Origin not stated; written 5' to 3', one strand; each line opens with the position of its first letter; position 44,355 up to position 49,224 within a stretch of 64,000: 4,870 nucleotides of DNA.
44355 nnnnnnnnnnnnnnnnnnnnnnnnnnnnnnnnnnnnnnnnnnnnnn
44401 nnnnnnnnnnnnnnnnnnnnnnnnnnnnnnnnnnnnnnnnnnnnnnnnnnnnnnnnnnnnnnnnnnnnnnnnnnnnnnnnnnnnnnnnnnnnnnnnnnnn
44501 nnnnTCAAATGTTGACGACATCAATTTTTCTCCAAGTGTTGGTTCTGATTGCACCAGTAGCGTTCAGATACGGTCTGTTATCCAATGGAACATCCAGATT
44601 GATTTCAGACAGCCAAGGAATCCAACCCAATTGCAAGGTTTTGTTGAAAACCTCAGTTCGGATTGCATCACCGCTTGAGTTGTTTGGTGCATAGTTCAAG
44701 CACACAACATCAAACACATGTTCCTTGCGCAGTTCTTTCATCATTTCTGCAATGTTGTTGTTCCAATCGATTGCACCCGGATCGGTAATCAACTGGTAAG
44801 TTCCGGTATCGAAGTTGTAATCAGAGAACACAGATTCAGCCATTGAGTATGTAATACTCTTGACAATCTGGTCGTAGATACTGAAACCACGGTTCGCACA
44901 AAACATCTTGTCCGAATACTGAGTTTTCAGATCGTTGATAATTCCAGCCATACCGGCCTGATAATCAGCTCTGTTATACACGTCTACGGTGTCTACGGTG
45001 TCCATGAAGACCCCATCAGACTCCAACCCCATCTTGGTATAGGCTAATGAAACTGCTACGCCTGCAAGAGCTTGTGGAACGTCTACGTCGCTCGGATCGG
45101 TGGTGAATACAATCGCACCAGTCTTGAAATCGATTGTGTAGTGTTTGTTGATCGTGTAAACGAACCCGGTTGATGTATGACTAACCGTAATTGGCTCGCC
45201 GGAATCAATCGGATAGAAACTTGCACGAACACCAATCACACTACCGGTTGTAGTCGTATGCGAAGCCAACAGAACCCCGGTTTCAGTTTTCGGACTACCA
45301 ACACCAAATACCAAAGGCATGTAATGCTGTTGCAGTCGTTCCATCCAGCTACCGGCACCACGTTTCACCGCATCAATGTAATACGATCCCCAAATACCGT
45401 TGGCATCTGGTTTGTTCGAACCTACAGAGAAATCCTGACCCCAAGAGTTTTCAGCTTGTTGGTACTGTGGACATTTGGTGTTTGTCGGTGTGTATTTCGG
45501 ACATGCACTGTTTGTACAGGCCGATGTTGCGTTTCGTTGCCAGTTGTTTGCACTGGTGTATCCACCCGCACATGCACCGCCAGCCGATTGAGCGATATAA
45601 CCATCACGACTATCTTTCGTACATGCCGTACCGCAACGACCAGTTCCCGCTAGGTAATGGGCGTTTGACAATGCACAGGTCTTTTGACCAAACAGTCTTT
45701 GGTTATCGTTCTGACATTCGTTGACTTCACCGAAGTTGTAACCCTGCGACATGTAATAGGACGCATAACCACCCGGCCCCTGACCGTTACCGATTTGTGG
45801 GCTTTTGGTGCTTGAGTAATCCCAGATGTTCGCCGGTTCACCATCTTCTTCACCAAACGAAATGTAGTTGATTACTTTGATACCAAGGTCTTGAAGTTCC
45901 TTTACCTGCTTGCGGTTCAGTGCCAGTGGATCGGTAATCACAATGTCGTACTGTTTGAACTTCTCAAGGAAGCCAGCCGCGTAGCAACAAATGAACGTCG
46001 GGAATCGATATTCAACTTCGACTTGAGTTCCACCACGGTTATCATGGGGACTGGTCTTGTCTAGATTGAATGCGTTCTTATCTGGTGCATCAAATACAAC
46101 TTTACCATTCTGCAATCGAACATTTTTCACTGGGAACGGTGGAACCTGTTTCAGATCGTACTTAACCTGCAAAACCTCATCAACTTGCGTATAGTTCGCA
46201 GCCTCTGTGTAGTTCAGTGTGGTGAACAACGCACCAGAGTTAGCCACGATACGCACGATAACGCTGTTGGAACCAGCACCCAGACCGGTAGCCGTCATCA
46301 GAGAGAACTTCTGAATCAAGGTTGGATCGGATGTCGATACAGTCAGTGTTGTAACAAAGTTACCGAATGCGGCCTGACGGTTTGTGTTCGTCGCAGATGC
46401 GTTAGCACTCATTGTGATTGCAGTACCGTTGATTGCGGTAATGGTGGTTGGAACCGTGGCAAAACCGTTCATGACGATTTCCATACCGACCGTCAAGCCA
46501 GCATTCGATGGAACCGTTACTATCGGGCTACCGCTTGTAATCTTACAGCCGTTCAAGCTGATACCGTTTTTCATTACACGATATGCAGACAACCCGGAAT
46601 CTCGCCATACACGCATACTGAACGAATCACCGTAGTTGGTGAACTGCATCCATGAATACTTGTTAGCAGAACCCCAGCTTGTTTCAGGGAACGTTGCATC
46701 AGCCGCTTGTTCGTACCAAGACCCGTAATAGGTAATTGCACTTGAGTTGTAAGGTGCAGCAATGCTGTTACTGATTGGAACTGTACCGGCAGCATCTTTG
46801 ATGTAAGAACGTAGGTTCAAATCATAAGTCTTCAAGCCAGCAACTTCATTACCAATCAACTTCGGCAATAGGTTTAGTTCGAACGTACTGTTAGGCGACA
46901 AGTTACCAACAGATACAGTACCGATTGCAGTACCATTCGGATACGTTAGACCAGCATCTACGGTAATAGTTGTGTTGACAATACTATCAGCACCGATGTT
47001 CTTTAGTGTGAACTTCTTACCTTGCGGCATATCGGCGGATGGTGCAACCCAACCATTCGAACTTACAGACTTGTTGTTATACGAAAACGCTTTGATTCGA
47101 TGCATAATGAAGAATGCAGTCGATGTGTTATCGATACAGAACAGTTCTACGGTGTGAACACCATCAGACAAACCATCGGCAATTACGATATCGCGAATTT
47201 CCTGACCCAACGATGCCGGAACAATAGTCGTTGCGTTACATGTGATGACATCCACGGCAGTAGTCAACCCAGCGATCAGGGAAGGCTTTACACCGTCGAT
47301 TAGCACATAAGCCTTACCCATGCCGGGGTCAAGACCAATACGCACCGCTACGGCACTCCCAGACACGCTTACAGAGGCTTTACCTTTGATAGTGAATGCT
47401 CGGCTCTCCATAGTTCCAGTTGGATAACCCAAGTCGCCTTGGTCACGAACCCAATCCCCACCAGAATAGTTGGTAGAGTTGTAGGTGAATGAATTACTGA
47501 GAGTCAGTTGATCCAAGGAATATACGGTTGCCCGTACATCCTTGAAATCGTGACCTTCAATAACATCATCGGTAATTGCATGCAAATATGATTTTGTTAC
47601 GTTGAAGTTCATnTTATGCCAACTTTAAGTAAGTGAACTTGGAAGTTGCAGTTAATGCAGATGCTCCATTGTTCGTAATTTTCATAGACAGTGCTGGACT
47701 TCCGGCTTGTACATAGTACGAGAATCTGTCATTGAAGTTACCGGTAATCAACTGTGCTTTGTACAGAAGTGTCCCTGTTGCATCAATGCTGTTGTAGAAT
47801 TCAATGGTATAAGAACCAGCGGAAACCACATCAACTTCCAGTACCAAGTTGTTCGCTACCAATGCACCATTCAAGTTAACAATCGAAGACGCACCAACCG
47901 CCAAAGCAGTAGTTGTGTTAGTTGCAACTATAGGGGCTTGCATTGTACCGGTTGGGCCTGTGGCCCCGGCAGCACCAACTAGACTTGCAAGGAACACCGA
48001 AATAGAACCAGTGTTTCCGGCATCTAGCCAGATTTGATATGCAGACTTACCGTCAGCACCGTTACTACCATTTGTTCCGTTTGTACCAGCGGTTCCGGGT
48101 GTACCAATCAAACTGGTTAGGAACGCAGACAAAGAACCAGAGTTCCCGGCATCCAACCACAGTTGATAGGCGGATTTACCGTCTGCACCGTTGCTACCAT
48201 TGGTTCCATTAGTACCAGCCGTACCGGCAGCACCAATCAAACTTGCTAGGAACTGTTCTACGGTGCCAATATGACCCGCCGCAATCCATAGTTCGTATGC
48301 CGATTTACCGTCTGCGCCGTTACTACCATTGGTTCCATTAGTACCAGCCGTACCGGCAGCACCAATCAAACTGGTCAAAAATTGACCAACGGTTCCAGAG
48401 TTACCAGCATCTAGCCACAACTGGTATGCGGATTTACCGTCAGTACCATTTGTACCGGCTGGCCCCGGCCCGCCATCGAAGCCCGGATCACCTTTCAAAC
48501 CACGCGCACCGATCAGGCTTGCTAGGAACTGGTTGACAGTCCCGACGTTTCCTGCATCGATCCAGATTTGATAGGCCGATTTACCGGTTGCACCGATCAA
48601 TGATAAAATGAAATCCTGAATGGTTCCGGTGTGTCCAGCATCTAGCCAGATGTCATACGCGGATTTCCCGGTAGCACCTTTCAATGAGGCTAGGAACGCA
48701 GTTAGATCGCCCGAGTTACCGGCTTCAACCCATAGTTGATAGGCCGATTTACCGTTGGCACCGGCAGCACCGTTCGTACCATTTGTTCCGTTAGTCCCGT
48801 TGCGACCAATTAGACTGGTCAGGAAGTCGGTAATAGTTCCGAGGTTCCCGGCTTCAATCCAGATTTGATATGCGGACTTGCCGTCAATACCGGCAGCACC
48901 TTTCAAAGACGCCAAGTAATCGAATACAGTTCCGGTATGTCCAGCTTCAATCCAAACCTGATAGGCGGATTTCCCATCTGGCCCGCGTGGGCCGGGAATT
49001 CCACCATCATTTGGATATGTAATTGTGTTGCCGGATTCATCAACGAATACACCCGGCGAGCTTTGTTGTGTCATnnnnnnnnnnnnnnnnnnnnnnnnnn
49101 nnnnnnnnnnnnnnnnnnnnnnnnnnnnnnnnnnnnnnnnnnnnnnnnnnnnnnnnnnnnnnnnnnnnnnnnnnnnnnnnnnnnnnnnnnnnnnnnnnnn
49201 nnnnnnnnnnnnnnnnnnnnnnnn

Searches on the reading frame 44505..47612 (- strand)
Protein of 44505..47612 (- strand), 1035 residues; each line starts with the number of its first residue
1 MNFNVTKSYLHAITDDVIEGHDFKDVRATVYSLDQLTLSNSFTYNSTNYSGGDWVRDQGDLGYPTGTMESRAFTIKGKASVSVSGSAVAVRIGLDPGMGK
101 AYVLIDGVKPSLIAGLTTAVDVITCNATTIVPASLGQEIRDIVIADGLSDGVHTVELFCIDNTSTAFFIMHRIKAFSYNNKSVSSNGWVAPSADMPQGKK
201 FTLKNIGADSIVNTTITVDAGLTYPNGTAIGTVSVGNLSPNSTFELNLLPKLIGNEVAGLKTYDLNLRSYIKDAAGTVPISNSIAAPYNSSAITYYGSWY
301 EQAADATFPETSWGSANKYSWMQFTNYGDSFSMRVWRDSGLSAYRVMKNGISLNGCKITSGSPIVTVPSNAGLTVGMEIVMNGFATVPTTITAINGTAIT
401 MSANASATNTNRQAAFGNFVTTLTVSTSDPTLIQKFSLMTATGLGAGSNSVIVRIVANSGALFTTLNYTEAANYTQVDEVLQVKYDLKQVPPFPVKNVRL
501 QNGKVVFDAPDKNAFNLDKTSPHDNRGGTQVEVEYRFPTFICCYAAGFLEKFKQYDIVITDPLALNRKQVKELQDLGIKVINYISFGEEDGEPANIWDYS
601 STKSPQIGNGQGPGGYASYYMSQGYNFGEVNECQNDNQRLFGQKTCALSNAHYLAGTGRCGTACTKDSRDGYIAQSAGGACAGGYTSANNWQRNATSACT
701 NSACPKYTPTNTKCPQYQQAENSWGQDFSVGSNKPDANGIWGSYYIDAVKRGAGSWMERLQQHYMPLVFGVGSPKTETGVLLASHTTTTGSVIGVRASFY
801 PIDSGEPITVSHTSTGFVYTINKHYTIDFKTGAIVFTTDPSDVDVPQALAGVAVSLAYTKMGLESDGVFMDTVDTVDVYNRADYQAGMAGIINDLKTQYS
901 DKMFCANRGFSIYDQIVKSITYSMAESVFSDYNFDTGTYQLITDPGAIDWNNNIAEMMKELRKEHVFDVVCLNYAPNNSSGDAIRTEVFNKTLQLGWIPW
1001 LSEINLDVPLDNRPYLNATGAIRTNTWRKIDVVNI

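Call 44: search_protein_families(library=phrogs, proteins=[window:44505-47612:-], max_evalue=0.00001)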
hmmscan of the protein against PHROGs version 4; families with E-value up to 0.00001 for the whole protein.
window:44505-47612:- (1035 aa): 1 family
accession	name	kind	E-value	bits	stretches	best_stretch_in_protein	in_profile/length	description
phrog_37372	-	unknown function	1.4e-242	808.7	2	384-1031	328-977/983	-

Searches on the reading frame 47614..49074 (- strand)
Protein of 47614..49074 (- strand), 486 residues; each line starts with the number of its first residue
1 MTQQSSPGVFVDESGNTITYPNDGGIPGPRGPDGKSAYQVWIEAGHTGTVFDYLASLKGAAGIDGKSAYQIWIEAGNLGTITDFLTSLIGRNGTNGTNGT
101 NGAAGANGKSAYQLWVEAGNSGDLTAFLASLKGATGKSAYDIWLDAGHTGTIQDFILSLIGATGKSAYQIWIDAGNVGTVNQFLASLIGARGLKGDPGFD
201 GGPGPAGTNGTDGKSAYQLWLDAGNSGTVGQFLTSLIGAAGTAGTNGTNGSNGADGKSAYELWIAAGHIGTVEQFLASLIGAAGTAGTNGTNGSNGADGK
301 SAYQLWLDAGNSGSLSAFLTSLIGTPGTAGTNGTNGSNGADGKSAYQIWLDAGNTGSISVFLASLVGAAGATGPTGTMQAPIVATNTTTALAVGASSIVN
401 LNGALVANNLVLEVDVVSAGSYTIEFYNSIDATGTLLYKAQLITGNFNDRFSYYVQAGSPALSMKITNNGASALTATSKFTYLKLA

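Call 44: search_protein_families(library=phrogs, proteins=[window:47614-49074:-], max_evalue=0.00001)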
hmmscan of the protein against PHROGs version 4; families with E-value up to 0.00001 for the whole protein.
window:47614-49074:- (486 aa): 23 families
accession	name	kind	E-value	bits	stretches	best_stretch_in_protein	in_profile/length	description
phrog_25979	-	unknown function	5e-80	270.7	6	282-377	163-261/521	-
phrog_13286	-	tail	6e-79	267.1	8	58-108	63-113/662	tail protein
phrog_15437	-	tail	3.4e-73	248.3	8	200-256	279-335/656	tail fiber protein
phrog_19976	-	tail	1.9e-46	159.6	4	244-293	97-146/256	tail assembly protein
phrog_14029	-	unknown function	4.7e-37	128.3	3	159-293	86-219/1115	-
phrog_14726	-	tail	3.6e-35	122.7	5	107-215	123-215/537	tail fiber protein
phrog_19864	-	unknown function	2.7e-33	115.8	3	63-134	84-149/1268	-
phrog_15433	-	tail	4.6e-33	115.7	2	92-160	61-128/798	tail sheath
phrog_33894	-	unknown function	1.8e-30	107.1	0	66-108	155-197/727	-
phrog_4440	-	tail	1.9e-27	97.5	0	28-66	147-181/410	tail fiber protein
phrog_22483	-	unknown function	7.4e-26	92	0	24-61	25-62/306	-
phrog_26303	-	unknown function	6.9e-22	79.3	0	163-214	10-60/114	-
phrog_3904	-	tail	6.5e-19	68.7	0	58-114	388-447/1086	tail fiber protein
phrog_1806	-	tail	1e-11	45.7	1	185-304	135-235/276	collagen like minor tail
phrog_6320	-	tail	1.3e-10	41.7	1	189-377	98-318/745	tail fiber protein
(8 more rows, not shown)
